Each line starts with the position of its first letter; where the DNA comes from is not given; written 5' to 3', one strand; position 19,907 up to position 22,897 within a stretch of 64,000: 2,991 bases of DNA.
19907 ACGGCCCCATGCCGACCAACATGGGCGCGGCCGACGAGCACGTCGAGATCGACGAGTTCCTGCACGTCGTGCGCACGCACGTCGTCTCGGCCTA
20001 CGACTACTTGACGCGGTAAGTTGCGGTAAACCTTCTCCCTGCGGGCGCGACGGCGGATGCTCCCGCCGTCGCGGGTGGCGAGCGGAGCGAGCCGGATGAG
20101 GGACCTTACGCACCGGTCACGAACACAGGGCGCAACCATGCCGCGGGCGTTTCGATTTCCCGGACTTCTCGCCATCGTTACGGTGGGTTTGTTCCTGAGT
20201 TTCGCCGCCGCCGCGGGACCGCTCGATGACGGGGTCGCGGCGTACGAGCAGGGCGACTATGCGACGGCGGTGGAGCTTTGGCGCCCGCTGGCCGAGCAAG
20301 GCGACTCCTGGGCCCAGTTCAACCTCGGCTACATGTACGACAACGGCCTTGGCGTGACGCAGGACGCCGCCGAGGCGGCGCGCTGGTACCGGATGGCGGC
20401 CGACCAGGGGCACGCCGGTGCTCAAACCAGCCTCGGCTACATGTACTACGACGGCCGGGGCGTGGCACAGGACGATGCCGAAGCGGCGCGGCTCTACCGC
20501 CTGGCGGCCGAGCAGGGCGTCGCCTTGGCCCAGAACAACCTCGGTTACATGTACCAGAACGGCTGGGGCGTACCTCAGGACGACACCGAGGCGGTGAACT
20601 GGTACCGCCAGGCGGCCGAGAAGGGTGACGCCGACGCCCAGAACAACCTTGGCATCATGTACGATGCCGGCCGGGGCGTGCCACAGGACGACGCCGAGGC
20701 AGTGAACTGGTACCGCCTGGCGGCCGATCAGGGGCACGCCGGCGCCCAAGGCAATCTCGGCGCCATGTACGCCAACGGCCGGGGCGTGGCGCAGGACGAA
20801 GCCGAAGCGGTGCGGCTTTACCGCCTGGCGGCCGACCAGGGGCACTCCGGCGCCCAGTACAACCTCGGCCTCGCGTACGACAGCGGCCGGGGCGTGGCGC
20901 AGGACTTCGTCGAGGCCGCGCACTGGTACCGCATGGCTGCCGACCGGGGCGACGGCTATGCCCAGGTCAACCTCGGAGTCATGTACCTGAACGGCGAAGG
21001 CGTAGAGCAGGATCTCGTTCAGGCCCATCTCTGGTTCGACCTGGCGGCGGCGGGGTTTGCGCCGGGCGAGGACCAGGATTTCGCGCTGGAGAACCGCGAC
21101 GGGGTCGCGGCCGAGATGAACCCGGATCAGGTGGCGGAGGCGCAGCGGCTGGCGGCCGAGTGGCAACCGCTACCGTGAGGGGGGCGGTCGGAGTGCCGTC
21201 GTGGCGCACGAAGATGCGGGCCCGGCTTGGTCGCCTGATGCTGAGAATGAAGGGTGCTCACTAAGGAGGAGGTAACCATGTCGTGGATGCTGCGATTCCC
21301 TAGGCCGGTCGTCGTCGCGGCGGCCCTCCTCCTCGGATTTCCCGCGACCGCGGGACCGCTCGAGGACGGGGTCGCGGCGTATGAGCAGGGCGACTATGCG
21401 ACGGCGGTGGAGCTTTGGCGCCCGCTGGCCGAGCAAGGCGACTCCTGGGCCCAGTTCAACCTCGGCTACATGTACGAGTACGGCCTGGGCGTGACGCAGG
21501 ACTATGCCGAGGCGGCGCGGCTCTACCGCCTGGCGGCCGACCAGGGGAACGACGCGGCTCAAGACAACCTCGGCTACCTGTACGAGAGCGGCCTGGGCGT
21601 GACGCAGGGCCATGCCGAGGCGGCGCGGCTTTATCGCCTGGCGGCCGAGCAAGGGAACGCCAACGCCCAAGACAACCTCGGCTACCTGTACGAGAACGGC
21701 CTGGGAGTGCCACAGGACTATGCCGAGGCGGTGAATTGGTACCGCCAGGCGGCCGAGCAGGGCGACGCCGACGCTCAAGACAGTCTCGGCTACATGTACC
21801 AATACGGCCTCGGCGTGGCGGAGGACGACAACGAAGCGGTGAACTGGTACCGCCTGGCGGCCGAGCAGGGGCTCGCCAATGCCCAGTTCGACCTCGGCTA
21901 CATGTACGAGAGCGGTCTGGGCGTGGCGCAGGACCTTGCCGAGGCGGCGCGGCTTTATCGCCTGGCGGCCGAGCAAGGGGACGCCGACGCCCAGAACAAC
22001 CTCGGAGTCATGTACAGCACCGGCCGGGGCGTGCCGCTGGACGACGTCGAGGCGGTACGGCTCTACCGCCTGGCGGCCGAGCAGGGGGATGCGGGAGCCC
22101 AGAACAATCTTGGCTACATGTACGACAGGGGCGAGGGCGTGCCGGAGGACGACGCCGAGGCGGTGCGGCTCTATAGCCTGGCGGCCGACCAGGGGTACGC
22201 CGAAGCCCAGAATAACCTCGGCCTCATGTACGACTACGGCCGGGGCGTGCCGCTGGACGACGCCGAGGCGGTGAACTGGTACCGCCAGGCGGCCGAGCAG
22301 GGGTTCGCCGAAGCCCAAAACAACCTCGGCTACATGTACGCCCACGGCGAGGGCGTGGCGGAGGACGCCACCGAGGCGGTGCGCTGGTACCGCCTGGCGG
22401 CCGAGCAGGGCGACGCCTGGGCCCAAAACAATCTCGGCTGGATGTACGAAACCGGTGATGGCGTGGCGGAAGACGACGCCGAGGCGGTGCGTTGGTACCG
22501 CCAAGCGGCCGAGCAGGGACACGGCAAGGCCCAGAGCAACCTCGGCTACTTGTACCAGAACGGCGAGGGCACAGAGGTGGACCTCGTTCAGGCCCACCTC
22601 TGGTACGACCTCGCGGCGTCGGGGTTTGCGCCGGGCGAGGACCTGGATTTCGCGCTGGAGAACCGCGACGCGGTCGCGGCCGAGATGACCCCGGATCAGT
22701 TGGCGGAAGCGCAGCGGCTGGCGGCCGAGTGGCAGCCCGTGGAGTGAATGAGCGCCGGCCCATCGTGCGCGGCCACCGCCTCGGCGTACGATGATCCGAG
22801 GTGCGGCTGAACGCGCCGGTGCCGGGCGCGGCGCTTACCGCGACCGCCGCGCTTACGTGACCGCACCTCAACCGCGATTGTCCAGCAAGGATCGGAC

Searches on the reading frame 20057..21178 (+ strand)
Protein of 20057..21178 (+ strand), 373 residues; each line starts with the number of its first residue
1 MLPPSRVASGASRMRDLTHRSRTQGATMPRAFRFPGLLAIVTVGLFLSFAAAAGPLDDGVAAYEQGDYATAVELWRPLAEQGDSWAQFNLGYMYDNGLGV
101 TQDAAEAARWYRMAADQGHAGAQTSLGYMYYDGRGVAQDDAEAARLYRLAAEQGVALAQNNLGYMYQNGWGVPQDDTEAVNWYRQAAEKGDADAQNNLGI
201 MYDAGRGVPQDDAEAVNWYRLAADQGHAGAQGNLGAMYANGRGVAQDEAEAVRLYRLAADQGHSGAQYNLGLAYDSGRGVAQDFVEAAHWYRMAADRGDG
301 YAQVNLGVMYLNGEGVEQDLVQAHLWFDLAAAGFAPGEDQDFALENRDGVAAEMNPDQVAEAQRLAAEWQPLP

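Call 69: search_protein_families(library=pfam, proteins=[window:20057-21178:+], max_evalue=0.1)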
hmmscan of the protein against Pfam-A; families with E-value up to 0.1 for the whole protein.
window:20057-21178:+ (373 aa): 3 families
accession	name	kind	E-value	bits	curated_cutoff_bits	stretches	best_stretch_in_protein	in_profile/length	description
PF08238.18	Sel1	-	3.3e-75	246.3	30.7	7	156-191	1-36/36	Sel1 repeat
PF20023.5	WSLR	-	0.03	15.1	27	0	238-253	13-28/39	Wolframin Sel1-like repeat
PF20604.3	DUF6798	-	0.031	14.4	26.9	0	172-184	44-56/61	Domain of unknown function (DUF6798)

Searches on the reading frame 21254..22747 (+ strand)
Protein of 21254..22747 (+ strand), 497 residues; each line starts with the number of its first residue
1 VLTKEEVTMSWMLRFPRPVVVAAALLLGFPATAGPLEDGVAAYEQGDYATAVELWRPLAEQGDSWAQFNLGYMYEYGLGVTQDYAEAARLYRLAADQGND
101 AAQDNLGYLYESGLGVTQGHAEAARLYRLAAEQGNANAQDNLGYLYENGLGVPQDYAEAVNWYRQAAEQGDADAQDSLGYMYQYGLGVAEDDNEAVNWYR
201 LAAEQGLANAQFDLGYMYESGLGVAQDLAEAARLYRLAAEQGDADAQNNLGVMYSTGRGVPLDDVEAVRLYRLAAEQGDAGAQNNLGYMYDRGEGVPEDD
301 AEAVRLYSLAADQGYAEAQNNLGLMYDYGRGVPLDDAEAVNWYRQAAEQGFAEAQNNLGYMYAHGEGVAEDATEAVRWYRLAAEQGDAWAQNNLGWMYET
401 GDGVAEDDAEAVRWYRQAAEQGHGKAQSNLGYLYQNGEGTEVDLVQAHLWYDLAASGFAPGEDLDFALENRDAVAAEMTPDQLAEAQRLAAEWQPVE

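Call 69: search_protein_families(library=pfam, proteins=[window:21254-22747:+], max_evalue=0.1)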
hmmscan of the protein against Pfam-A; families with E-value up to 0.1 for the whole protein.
window:21254-22747:+ (497 aa): 5 families
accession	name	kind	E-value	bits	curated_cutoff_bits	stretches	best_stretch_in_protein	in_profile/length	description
PF08238.18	Sel1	-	2e-121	392.6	30.7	11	137-171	2-36/36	Sel1 repeat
PF20023.5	WSLR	-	0.00068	20.3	27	0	398-414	13-29/39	Wolframin Sel1-like repeat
PF19247.4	DUF5895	-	0.0028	18.6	25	0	182-215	28-60/153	Family of unknown function (DUF5895)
PF17923.6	TetR_C_18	-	0.0057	17.5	33.1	0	224-246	23-45/113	Tetracyclin repressor-like, C-terminal domain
PF13431.12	TPR_17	-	0.022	15.5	24.4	0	382-399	7-24/34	Tetratricopeptide repeat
